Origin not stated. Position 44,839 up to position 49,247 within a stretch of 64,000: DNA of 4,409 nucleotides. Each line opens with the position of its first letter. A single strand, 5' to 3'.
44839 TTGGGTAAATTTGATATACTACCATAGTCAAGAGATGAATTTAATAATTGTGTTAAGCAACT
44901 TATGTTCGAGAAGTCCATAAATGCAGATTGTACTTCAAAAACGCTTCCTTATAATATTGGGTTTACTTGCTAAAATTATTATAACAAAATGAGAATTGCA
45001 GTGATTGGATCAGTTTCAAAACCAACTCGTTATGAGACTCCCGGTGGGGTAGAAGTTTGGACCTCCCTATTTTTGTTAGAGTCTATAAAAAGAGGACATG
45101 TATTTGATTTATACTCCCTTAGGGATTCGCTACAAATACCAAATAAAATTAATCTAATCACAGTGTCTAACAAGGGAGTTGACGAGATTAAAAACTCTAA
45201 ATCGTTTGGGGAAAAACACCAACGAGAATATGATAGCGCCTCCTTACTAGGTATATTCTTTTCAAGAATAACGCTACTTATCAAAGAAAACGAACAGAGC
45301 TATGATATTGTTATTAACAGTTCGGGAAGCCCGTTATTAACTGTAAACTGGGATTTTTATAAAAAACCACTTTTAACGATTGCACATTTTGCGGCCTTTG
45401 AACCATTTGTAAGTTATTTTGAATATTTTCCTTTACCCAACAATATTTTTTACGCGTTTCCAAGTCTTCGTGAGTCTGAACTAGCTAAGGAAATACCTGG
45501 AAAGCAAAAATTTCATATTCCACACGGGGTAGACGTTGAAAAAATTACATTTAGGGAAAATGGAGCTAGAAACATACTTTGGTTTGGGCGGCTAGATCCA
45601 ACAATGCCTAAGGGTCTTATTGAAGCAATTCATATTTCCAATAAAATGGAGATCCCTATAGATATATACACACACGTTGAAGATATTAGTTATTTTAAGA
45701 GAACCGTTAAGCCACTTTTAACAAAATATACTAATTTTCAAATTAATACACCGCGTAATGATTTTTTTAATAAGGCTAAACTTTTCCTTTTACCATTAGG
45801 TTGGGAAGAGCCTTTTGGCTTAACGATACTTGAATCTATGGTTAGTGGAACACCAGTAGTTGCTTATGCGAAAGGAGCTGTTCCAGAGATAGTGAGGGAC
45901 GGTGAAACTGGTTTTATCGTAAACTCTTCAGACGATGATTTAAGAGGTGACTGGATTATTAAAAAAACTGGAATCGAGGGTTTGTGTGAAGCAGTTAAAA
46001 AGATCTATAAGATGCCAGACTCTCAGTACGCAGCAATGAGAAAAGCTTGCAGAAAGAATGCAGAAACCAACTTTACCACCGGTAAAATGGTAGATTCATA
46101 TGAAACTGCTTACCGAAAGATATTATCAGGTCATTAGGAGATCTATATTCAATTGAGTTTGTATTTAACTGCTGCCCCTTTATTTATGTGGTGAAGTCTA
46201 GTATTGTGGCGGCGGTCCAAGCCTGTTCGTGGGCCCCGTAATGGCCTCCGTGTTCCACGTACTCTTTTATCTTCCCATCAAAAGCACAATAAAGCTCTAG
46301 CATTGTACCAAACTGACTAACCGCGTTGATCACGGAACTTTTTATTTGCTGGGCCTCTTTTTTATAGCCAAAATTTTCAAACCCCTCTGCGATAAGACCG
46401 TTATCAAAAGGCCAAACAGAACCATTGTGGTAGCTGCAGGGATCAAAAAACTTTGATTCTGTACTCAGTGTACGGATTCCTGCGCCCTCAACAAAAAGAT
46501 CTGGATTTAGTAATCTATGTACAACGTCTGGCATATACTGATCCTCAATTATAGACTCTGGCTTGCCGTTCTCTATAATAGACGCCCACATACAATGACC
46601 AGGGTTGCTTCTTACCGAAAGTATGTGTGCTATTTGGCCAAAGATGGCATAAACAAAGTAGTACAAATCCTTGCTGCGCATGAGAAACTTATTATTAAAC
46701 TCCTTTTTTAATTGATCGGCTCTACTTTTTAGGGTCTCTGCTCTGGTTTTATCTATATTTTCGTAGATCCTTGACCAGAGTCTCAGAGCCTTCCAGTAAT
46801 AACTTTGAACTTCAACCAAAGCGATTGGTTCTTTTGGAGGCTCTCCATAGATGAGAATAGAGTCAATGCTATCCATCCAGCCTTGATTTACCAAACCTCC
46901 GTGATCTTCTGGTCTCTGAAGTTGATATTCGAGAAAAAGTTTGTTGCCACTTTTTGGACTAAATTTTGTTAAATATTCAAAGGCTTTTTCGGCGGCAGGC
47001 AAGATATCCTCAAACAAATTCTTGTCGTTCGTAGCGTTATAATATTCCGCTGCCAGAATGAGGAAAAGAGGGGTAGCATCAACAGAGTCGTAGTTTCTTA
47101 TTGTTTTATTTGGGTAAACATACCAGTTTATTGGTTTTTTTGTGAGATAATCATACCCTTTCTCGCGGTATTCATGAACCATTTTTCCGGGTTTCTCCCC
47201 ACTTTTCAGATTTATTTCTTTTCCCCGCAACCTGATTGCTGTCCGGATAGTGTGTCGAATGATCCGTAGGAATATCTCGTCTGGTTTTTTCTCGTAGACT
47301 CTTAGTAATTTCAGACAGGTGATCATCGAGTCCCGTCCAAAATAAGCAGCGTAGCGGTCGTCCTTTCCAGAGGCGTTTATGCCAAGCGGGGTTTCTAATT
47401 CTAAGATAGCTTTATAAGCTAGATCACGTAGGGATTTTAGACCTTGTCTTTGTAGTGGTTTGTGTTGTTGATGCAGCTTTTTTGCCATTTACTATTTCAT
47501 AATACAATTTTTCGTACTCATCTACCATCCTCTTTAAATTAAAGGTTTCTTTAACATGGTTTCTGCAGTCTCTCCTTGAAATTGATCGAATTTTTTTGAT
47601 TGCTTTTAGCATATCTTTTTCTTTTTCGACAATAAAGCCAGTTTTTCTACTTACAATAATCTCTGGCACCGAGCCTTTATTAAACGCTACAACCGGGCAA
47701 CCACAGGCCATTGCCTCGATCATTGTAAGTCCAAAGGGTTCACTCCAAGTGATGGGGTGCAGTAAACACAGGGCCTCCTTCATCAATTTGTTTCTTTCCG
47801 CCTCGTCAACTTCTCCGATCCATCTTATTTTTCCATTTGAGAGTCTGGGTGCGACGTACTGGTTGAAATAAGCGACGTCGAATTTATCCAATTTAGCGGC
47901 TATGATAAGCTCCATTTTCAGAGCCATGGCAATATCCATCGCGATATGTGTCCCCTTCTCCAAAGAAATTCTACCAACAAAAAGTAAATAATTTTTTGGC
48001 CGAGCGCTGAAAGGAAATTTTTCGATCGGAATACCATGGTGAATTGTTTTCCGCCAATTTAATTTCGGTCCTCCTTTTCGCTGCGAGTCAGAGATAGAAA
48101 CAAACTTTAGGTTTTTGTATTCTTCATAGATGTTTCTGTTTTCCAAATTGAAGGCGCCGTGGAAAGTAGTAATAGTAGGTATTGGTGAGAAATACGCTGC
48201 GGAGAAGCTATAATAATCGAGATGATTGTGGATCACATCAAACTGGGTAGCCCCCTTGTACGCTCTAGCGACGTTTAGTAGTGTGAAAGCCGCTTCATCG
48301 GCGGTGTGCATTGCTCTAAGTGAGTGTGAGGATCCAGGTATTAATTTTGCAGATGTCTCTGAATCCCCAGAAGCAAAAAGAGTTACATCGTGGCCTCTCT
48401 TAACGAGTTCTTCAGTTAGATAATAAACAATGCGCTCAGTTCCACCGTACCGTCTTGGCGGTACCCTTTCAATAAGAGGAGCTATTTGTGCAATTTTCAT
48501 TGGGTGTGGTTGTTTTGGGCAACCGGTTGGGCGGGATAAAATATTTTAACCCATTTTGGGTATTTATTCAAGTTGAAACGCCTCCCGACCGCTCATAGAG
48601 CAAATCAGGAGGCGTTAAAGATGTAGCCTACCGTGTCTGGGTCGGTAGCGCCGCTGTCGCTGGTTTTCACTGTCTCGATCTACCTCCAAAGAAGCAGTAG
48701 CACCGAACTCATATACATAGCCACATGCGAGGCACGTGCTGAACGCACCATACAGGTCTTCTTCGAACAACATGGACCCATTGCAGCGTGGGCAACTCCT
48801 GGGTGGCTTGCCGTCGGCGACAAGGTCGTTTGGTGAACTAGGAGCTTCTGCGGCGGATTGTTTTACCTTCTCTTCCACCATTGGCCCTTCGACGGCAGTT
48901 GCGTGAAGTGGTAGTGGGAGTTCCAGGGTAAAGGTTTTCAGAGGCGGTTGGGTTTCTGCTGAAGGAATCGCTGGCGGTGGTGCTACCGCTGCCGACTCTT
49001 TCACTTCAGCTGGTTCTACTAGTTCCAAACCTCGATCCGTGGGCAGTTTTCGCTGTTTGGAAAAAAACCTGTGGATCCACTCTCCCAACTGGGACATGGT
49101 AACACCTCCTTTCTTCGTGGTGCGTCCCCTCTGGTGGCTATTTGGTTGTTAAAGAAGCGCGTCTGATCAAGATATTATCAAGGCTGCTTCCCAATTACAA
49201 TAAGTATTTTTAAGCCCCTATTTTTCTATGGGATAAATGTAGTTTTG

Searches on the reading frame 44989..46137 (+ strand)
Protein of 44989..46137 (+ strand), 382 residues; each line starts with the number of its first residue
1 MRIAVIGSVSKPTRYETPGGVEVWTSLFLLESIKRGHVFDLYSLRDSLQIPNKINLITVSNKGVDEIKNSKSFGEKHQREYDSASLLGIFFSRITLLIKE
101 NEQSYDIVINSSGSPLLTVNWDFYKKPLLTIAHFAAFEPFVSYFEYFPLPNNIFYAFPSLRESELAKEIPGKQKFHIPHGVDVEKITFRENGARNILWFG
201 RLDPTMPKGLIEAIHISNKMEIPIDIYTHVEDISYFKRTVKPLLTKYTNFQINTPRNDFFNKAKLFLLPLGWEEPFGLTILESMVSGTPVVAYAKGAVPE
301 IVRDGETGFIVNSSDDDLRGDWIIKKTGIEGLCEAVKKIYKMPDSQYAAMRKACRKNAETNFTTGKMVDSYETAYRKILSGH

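Call 40: search_protein_families(library=pfam, proteins=[window:44989-46137:+], max_evalue=0.00001)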
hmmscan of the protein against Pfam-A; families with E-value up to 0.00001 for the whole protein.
window:44989-46137:+ (382 aa): 2 families
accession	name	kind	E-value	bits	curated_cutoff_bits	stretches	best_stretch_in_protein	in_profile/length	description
PF00534.26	Glycos_transf_1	-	5.8e-16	58.9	26.4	1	257-317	87-146/172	Glycosyl transferases group 1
PF13692.12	Glyco_trans_1_4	-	6.1e-15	56.2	27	1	194-316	2-129/142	Glycosyl transferases group 1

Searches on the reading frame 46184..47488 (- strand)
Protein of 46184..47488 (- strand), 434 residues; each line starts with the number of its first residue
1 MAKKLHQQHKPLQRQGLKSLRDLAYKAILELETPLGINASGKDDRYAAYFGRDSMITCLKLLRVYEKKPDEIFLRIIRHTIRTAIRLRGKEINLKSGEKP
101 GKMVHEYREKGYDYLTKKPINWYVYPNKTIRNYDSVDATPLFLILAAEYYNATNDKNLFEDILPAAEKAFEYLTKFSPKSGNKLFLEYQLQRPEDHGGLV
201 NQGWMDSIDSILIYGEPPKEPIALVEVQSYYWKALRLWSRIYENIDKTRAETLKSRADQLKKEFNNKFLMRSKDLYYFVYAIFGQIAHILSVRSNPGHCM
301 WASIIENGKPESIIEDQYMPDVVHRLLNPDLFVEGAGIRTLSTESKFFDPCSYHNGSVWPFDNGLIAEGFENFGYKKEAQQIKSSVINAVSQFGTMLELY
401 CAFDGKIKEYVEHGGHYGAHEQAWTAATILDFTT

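Call 24: search_protein_families(library=pfam, proteins=[window:46184-47488:-], max_evalue=1)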
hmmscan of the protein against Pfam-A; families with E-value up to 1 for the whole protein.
window:46184-47488:- (434 aa): 5 families
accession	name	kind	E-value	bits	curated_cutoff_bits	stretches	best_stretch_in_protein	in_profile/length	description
PF22422.2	MGH1-like_GH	-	1.2e-13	51.9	27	1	224-425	172-356/356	Mannosylglycerate hydrolase MGH1-like glycoside hydrolase domain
PF06202.20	GDE_C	-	8.2e-12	45.2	21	1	132-430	76-366/367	Amylo-alpha-1,6-glucosidase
PF17389.8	Bac_rhamnosid6H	-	0.00025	20.9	24.5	1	124-274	85-218/339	Bacterial alpha-L-rhamnosidase 6 hairpin glycosidase domain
PF12899.13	Glyco_hydro_100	-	0.0018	17.5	23.6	0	42-160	28-138/435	Alkaline and neutral invertase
PF01204.24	Trehalase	-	0.0047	16.3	21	1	229-421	311-495/512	Trehalase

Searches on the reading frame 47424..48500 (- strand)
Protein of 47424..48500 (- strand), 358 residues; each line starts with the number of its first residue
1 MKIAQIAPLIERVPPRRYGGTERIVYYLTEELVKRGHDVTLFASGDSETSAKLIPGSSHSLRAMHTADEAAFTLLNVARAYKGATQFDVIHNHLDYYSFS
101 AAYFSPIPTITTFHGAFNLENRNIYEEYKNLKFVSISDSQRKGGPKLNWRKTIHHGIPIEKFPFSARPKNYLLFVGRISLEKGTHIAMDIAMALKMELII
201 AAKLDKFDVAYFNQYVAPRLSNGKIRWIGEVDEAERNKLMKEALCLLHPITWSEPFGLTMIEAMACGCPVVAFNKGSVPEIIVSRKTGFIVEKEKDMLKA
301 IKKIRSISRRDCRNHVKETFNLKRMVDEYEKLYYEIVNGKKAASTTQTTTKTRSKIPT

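Call 24: search_protein_families(library=pfam, proteins=[window:47424-48500:-], max_evalue=1)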
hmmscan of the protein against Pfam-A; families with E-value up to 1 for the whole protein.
window:47424-48500:- (358 aa): 7 families
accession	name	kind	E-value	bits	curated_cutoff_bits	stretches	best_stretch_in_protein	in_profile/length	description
PF00534.26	Glycos_transf_1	-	2.9e-24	86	26.4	1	167-307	13-155/172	Glycosyl transferases group 1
PF13692.12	Glyco_trans_1_4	-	2.4e-19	70.4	27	1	170-303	2-138/142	Glycosyl transferases group 1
PF13439.12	Glyco_transf_4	-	2.7e-16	60.5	28.5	1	18-122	1-109/170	Glycosyltransferase Family 4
PF13579.12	Glyco_trans_4_4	-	3.6e-07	31.1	29.7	1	19-116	1-104/158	Glycosyl transferase 4-like domain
PF13524.12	Glyco_trans_1_2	-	0.0055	17.1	25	1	224-327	28-140/144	Glycosyl transferase-like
PF20706.3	GT4-conflict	-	0.011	15.2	26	1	232-273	271-311/385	Family 4 Glycosyltransferase in conflict systems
PF08726.16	EFhand_Ca_insen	-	0.15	12.6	27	1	60-104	26-68/69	Ca2+ insensitive EF hand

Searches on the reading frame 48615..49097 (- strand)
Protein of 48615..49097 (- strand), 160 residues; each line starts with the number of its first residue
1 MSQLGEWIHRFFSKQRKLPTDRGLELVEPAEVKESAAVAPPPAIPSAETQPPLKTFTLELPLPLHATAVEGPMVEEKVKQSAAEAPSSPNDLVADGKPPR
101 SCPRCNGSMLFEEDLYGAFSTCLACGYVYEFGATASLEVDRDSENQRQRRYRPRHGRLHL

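Call 24: search_protein_families(library=pfam, proteins=[window:48615-49097:-], max_evalue=1)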
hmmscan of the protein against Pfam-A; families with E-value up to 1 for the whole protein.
window:48615-49097:- (160 aa): 4 families
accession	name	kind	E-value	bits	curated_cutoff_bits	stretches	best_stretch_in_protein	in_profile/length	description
PF08271.17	Zn_Ribbon_TF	-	0.00025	21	29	1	101-131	2-31/43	TFIIB zinc-binding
PF02150.21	Zn_ribbon_RPB9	-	0.0034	17.7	25.2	1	102-132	4-34/36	RNA polymerases M/15 Kd subunit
PF14354.12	Lar_restr_allev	-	0.0087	16.7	28.6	1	101-134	5-34/58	Restriction alleviation protein Lar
PF21349.2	RUBY_RBDX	-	0.016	15.1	26.5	0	96-106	13-23/30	Rubrerythrin, rubredoxin-like domain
